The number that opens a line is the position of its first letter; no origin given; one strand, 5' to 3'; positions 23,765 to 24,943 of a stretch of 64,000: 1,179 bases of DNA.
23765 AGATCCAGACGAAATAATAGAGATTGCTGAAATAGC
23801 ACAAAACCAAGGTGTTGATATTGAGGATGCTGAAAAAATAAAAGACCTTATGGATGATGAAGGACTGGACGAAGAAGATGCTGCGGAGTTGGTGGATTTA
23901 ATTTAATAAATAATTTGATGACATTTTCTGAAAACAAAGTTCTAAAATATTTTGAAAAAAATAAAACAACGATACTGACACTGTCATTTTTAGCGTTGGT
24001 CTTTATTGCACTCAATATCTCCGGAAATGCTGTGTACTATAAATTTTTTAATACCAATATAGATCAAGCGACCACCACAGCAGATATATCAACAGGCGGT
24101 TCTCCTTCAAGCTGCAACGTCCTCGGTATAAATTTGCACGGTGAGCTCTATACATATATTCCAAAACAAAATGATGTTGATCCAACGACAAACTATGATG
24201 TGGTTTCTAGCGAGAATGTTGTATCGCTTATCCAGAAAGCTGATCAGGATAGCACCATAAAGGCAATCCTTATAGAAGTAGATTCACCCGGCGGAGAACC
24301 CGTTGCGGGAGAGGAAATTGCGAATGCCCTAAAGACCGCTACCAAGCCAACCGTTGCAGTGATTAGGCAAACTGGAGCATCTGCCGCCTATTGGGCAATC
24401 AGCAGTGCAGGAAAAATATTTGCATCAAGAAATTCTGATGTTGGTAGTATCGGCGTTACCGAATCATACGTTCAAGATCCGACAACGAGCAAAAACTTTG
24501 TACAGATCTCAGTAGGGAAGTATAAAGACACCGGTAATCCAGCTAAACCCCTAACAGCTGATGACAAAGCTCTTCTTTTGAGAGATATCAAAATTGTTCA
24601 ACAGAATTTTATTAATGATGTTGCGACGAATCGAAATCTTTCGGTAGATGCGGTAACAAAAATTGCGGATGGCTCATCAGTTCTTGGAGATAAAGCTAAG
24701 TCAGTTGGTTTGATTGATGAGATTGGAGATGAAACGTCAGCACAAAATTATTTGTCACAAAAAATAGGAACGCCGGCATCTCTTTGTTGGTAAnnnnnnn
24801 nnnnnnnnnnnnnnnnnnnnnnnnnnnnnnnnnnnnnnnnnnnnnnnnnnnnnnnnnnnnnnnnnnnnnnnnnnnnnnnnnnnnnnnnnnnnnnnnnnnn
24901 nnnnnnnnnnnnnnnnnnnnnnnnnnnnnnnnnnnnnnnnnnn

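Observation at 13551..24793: Prophage-borne defense island: Fic, Type III R-M, SIR2-HerA and an uncharacterised nuclease/peptidase tail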

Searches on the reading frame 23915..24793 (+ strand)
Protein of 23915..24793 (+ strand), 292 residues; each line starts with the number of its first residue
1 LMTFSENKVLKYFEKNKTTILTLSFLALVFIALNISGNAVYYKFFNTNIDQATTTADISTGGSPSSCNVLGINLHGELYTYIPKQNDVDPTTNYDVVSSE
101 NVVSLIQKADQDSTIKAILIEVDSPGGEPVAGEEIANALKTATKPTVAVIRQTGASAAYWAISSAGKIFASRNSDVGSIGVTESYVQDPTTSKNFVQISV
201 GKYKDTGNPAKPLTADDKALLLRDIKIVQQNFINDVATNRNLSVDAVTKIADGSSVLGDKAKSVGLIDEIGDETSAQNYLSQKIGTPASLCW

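Call 4: search_protein_families(library=pfam, proteins=[window:23915-24793:+], max_evalue=0.01)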
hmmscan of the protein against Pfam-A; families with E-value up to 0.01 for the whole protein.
window:23915-24793:+ (292 aa): 4 families
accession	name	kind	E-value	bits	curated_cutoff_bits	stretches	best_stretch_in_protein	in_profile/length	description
PF01343.23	Peptidase_S49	-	1.4e-28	100.2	24.9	1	139-283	2-150/154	Peptidase family S49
PF25145.1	NfeD1b_N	-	1.4e-07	31.7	40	1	106-183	23-99/189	NfeD1b, N-terminal domain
PF00574.28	CLP_protease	-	2.5e-06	27.9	20.2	1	79-162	10-93/182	Clp protease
PF01972.22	SDH_protease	-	0.00073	19.1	31.3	1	96-226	75-190/286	ClpP-like SDH-type serine proteinase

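Call 5: search_protein_families(library=padloc, proteins=[window:23915-24793:+], max_evalue=0.01)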
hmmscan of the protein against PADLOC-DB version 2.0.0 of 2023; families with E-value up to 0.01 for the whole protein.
window:23915-24793:+ (292 aa): 0 families

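Call 12: find_encoding_contigs(protein=window:23915-24793:+, flank=10000, max_places=8)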
Protein window:23915-24793:+ (292 aa): no gene with exactly this product is on record in the collection.
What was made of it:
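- Tried and rejected: Exact look-up of the S49 ORF from its TTG start found nothing, because the start codon was wrong (call 12).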

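Call 31: search_protein_families(library=ncbifam, proteins=[window:23918-24793:+], max_evalue=0.01)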
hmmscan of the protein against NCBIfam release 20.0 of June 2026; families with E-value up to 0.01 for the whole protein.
window:23918-24793:+ (291 aa): 6 families
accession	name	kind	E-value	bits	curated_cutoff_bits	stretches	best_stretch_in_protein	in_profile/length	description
TIGR00706.1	SppA_dom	equivalog_domain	5.9e-40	137.1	155.45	1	93-281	13-205/208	signal peptide peptidase SppA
TIGR00705.1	SppA_67K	equivalog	5.4e-30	104.3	311.45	1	95-277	331-519/590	signal peptide peptidase SppA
NF008195.0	PRK10949.1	equivalog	3.9e-18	65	746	1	93-273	344-530/618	signal peptide peptidase SppA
NF008745.0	PRK11778.1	equivalog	4.7e-08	32.5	259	1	99-270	118-291/345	protease SohB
NF045542.1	Clp_rel_HeadMat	equivalog_domain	2.2e-06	27.8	120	1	92-173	14-93/165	head maturation protease, ClpP-related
NF047768.1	Clp_like_SDH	equivalog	0.00041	19.9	250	1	94-178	61-142/260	SDH family Clp fold serine proteinase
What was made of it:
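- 23918..24793 (+): Membrane-anchored S49/SppA-like serine peptidase, cargo of variable slot 2. Pfam Peptidase_S49 1.4e-28; NCBIfam SppA_dom 137 bits (cut-off 155) (calls 4, 31).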

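Call 35: find_related_loci(query=window:23918-24793:+, collection=viral_contigs, flank=6000)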
Query window:23918-24793:+ (291 aa) in viral_contigs; peptide patterns used: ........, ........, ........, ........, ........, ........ (x = any residue, [..] = any of these).
7 stretches matched a pattern, but none encodes a relative of the query by tblastn (E <= 1e-3).

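Call 55: find_homologous_proteins(query=window:23918-24793:+, max_evalue=1e-10)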
Query window:23918-24793:+ (291 aa): 3281 proteins with E <= 1e-10 among 5471 candidates; the best 120 are listed.
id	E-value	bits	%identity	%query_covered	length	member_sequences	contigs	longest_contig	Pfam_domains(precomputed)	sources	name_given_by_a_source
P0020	2.8e-180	616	99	100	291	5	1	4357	PF00574.29,PF25145.2,PF01343.24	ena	-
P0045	1.0e-125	437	71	100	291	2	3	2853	PF00574.29,PF25145.2,PF01343.24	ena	-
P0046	5.8e-125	434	72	99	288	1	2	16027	PF00574.29,PF25145.2,PF01343.24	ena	-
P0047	2.4e-124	432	73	99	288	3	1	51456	PF00574.29,PF25145.2,PF01343.24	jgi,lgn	-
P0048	1.1e-100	355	60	100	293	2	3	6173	PF25145.2,PF01343.24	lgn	-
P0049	4.2e-95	336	55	100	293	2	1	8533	PF00574.29,PF25145.2,PF01343.24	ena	-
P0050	1.0e-94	335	62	79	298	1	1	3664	PF00574.29,PF25145.2,PF01343.24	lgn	-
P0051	1.1e-94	335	56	98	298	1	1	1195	PF00574.29,PF25145.2,PF01343.24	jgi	jgi:protease-4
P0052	1.5e-94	335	59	98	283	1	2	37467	PF25145.2,PF01343.24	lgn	-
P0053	1.6e-94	335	82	68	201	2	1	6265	PF00574.29,PF25145.2,PF01343.24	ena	-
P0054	3.0e-93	330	55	96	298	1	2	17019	PF00574.29,PF25145.2,PF01343.24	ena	-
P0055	2.8e-92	327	56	100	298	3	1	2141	PF00574.29,PF25145.2,PF01343.24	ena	-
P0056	4.4e-90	320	55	98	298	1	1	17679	PF25145.2,PF01343.24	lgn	-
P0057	1.4e-89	318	53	100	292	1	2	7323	PF25145.2,PF01343.24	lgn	-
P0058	2.1e-89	318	61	86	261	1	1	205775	PF25145.2,PF01343.24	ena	-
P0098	3.1e-84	301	52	97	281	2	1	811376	PF25145.2,PF01343.24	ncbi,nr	ncbi:S49 family peptidase [Candidatus Campbellbacteria bacterium]|nr:MAG: S49 family peptidase [Cand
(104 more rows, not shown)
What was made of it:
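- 23918..24793 (+): 3281 homologues, mostly 50-60% identical S49 peptidases; the source names that exist are mostly Patescibacteria (call 55).
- On SppA / peptidase S49: It is nevertheless 50-60% identical to the S49 peptidases of Patescibacteria genomes (call 55).
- S49 resembles the ordinary CPR SppA (call 55).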

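Call 56: find_encoding_contigs(protein=P0047, flank=10000, max_places=2)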
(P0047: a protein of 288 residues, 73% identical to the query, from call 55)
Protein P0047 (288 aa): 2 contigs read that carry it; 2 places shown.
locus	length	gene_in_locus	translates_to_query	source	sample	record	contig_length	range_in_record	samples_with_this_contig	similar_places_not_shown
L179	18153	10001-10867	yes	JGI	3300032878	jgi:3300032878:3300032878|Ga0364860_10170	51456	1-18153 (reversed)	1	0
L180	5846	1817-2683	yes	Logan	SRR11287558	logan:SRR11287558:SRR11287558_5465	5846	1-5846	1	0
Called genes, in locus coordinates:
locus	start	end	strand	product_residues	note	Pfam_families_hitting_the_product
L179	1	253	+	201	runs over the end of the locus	PF01510:Amidase_2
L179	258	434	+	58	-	-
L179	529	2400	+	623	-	PF01555:N6_N4_Mtase, PF01170:UPF0020 (faint), PF02086:MethyltransfD12, PF01555:N6_N4_Mtase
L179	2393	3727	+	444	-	PF01555:N6_N4_Mtase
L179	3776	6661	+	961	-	PF00270:DEAD, PF04851:ResIII, PF00271:Helicase_C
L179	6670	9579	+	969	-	-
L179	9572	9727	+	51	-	-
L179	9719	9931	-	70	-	-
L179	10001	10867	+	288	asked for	PF00574:CLP_protease (faint), PF25145:NfeD1b_N (weak), PF01343:Peptidase_S49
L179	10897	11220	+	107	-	PF01371:Trp_repressor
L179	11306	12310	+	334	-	-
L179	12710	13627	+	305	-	PF00589:Phage_integrase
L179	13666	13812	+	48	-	-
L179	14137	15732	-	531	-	PF00239:Resolvase, PF07508:Recombinase (weak), PF13408:Zn_ribbon_recom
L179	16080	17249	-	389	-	PF27228:MTBMA_p00010_2nd (weak)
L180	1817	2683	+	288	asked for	PF00574:CLP_protease (faint), PF25145:NfeD1b_N (weak), PF01343:Peptidase_S49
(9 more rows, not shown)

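Call 57: find_encoding_contigs(protein=P0046, flank=10000, max_places=2)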
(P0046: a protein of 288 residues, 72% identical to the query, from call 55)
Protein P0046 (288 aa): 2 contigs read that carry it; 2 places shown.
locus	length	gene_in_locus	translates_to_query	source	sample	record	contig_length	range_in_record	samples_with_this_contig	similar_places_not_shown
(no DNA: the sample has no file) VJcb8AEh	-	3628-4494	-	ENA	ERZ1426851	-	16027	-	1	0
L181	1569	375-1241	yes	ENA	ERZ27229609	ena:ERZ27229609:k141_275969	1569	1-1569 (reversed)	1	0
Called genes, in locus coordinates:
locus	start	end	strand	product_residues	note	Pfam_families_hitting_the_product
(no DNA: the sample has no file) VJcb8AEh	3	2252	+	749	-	?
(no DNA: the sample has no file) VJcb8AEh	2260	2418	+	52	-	-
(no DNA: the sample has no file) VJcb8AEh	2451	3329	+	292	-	-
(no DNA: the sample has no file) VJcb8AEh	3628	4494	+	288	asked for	PF00574:CLP_protease (faint), PF25145:NfeD1b_N (weak), PF01343:Peptidase_S49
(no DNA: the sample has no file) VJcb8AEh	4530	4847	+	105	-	PF01371:Trp_repressor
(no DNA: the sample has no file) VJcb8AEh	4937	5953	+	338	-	-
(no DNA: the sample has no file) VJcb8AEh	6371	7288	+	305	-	PF00589:Phage_integrase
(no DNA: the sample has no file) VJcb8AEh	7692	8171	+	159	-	-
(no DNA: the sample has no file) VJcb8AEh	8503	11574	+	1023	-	PF00133:tRNA-synt_1, PF01406:tRNA-synt_1e (faint), PF09334:tRNA-synt_1g, PF13603:tRNA-synt_1_2, PF00293:NUDIX, PF00133:tRNA-synt_1, PF08264:Anticodon_1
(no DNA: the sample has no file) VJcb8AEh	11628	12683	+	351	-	PF04545:Sigma70_r4, PF05066:HARE-HTH (faint)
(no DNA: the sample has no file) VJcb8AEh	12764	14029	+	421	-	PF26449:DUF8128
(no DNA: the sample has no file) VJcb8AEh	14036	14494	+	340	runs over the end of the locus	PF02618:YceG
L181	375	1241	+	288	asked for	PF00574:CLP_protease (faint), PF25145:NfeD1b_N (weak), PF01343:Peptidase_S49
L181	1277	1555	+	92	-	PF01371:Trp_repressor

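Call 58: find_encoding_contigs(protein=P0098, flank=5000, max_places=1)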
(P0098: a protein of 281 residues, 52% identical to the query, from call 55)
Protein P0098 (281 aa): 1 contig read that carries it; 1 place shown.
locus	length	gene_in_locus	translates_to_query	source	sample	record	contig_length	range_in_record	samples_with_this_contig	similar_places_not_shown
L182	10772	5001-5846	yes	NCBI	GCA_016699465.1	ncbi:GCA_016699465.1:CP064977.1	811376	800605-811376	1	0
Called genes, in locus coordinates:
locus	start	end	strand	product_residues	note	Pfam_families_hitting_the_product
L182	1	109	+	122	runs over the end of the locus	-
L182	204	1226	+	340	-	PF00226:DnaJ (weak)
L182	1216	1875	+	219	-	PF13174:TPR_6 (faint), PF25064:ARM_TT21_5th (faint), PF13428:TPR_14 (faint), PF17004:SRP_TPR_like (faint), PF12895:ANAPC3 (faint), PF00515:TPR_1 (weak), PF07719:TPR_2 (weak), PF14559:TPR_19, +4 more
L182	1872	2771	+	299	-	-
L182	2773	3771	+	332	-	-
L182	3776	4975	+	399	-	PF13424:TPR_12 (faint), PF07719:TPR_2 (faint), PF13176:TPR_7 (faint), PF13414:TPR_11, PF13432:TPR_16 (weak), PF00515:TPR_1 (weak), PF13181:TPR_8 (weak)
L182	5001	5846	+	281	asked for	PF25145:NfeD1b_N, PF01343:Peptidase_S49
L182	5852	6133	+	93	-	PF02617:ClpS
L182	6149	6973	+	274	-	-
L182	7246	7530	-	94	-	-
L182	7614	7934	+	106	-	PF01371:Trp_repressor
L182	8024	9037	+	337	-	-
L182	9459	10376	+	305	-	PF00589:Phage_integrase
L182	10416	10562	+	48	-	-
